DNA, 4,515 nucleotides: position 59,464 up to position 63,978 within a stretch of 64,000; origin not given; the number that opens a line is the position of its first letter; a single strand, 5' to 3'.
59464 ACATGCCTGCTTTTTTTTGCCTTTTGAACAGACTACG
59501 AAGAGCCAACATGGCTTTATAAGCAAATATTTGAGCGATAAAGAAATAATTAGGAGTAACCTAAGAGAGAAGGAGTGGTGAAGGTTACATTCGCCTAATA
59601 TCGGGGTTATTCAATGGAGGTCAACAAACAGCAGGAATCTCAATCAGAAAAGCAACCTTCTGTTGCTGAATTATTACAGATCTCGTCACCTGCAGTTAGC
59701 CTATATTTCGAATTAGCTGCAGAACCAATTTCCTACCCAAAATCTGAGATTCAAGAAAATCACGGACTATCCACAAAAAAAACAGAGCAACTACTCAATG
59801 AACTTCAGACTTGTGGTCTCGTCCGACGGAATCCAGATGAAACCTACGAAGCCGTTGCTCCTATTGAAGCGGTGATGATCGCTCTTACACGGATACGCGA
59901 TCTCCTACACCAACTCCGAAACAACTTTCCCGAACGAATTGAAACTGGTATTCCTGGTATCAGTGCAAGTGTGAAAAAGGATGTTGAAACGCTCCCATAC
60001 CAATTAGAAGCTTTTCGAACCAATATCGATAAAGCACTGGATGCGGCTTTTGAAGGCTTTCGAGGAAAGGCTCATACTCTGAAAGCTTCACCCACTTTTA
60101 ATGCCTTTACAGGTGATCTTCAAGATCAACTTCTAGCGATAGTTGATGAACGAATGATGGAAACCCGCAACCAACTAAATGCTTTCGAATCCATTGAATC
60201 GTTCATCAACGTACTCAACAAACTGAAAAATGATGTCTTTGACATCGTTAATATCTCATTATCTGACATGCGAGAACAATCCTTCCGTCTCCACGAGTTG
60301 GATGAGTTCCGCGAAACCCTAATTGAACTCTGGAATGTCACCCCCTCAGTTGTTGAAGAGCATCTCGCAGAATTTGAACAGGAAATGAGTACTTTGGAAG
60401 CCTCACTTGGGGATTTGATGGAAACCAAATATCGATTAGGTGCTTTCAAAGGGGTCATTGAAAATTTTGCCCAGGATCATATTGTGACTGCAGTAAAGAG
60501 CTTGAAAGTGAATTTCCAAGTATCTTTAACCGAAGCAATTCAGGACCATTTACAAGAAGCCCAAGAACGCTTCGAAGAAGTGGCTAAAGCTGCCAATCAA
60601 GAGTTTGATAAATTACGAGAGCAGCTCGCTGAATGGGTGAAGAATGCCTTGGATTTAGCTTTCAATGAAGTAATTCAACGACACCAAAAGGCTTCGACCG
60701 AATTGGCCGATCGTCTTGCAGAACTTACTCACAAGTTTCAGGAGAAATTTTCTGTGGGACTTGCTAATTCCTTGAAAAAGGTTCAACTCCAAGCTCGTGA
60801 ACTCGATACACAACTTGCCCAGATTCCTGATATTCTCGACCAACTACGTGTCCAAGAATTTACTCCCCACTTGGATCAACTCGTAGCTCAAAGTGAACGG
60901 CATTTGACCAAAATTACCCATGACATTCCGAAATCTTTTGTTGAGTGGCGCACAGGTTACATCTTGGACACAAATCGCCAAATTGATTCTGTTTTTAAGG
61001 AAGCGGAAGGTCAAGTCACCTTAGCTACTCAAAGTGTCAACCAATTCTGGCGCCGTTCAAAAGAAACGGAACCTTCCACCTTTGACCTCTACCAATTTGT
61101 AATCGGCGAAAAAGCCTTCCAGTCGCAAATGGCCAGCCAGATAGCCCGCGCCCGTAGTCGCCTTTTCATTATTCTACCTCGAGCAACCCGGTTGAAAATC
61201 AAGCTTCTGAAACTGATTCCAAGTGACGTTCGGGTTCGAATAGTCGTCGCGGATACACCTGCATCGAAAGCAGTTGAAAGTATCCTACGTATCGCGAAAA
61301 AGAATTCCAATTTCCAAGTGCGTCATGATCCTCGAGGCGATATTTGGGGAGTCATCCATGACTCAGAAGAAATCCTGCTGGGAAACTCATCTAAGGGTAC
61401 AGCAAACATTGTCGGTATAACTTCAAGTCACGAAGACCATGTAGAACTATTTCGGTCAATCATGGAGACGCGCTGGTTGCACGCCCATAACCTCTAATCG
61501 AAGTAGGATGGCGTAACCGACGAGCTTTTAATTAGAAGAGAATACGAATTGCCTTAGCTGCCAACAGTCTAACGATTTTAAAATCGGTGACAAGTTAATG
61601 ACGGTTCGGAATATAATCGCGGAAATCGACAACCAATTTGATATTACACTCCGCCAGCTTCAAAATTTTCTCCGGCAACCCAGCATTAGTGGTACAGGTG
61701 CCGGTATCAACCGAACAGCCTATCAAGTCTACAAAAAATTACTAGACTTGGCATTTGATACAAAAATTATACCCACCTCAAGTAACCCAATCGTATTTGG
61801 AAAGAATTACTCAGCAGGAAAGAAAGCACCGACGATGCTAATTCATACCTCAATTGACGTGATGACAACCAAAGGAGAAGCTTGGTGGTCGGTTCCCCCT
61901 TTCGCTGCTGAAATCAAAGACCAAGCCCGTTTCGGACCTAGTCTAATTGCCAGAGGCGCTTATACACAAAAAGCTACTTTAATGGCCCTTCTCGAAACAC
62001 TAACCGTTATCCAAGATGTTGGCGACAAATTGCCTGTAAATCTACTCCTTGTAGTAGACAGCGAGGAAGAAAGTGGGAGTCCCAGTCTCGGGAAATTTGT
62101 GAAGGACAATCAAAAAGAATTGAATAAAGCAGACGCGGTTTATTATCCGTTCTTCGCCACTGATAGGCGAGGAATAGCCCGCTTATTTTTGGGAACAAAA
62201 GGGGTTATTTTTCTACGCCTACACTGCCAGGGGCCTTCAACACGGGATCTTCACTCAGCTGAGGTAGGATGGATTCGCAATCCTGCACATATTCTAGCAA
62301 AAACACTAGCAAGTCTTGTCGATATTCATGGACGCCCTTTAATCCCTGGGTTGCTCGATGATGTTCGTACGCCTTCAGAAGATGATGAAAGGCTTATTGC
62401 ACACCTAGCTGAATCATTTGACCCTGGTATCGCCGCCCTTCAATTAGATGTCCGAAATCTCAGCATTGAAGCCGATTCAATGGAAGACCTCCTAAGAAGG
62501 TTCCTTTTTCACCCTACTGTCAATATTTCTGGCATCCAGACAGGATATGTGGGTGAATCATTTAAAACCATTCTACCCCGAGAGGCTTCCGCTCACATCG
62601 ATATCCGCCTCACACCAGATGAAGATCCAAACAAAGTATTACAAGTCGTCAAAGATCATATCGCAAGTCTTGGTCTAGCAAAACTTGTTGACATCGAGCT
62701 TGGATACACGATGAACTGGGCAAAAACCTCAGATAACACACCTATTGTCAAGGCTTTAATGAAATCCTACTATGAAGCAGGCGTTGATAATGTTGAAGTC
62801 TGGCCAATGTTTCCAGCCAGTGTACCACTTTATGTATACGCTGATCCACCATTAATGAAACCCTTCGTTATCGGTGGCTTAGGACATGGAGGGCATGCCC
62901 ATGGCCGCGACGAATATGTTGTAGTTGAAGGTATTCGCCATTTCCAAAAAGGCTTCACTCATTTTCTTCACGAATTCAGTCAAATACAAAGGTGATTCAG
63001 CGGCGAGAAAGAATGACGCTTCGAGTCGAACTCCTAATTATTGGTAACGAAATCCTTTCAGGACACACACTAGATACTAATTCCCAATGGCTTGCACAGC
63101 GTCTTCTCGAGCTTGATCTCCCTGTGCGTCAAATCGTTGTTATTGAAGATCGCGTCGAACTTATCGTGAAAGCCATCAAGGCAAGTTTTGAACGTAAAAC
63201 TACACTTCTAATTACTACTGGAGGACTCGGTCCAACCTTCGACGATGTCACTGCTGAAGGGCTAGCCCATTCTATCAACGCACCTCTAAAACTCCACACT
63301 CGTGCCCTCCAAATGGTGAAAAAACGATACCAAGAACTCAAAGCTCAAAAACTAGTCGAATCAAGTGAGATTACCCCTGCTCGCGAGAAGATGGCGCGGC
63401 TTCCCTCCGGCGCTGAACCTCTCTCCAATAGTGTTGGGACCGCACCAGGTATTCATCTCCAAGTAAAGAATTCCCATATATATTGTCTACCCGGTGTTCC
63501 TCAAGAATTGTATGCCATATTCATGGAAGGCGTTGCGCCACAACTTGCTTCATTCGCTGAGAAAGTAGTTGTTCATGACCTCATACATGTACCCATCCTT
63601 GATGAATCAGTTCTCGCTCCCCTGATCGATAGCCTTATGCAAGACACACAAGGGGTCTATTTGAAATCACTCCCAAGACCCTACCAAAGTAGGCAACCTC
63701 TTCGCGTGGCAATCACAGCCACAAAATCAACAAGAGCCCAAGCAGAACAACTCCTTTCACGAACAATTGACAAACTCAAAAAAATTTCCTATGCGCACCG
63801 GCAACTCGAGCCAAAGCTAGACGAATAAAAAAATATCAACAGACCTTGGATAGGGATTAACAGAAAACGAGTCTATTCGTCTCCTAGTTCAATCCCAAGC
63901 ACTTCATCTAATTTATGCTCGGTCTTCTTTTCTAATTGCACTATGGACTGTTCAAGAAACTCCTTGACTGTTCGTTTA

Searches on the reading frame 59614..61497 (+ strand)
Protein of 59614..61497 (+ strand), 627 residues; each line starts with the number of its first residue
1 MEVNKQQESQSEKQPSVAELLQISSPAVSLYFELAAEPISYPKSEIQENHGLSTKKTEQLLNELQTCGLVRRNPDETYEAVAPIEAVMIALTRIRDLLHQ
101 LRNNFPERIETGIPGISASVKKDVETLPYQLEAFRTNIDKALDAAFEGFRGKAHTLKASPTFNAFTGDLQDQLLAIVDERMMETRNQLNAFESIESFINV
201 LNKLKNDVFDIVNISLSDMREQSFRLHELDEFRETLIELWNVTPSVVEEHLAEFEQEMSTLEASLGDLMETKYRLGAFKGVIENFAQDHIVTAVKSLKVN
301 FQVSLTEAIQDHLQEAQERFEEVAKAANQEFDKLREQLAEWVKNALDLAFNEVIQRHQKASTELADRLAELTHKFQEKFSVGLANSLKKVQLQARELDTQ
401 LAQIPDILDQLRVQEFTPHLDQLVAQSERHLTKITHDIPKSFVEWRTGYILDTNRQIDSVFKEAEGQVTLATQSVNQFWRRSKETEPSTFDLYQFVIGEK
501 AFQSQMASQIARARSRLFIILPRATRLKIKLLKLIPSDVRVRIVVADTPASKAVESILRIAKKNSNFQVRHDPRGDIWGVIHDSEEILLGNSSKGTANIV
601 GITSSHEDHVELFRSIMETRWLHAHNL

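Call 71: search_protein_families(library=pfam, proteins=[window:59614-61497:+], max_evalue=0.0001)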
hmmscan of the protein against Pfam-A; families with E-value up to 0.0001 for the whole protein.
window:59614-61497:+ (627 aa): 2 families
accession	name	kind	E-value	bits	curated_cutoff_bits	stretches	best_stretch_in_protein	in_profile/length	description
PF01442.23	Apolipoprotein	-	4.8e-05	23.6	90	0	94-343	16-186/190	Apolipoprotein A1/A4/E domain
PF04513.17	Baculo_PEP_C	-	8.1e-05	23.1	38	0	381-438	16-72/140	Baculovirus polyhedron envelope protein, PEP, C terminus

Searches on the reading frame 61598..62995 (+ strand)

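Call 71: search_protein_families(library=pfam, proteins=[window:61598-62995:+], max_evalue=0.0001)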
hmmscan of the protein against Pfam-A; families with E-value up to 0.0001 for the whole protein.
window:61598-62995:+ (465 aa): 2 families
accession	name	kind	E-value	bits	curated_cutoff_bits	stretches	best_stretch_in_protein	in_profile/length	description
PF07687.19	M20_dimer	-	2.7e-13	50.3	21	1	199-358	2-102/107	Peptidase dimerisation domain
PF01546.33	Peptidase_M20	-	1.9e-12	48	24.6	1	86-456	6-203/206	Peptidase family M20/M25/M40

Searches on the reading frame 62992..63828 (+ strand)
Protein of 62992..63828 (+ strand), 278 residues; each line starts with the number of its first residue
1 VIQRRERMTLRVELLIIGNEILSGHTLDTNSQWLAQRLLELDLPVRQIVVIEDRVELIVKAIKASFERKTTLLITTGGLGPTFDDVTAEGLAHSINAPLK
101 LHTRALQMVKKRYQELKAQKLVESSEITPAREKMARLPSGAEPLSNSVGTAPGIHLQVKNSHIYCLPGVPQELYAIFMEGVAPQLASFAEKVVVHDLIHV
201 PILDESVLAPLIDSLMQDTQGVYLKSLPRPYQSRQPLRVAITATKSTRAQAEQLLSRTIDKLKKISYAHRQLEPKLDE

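Call 71: search_protein_families(library=pfam, proteins=[window:62992-63828:+], max_evalue=0.0001)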
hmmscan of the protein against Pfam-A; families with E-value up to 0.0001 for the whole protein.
window:62992-63828:+ (278 aa): 1 family
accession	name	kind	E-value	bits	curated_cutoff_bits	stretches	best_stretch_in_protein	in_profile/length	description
PF00994.29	MoCF_biosynth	-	1.7e-31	109.3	26.6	1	14-186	2-143/144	Probable molybdopterin binding domain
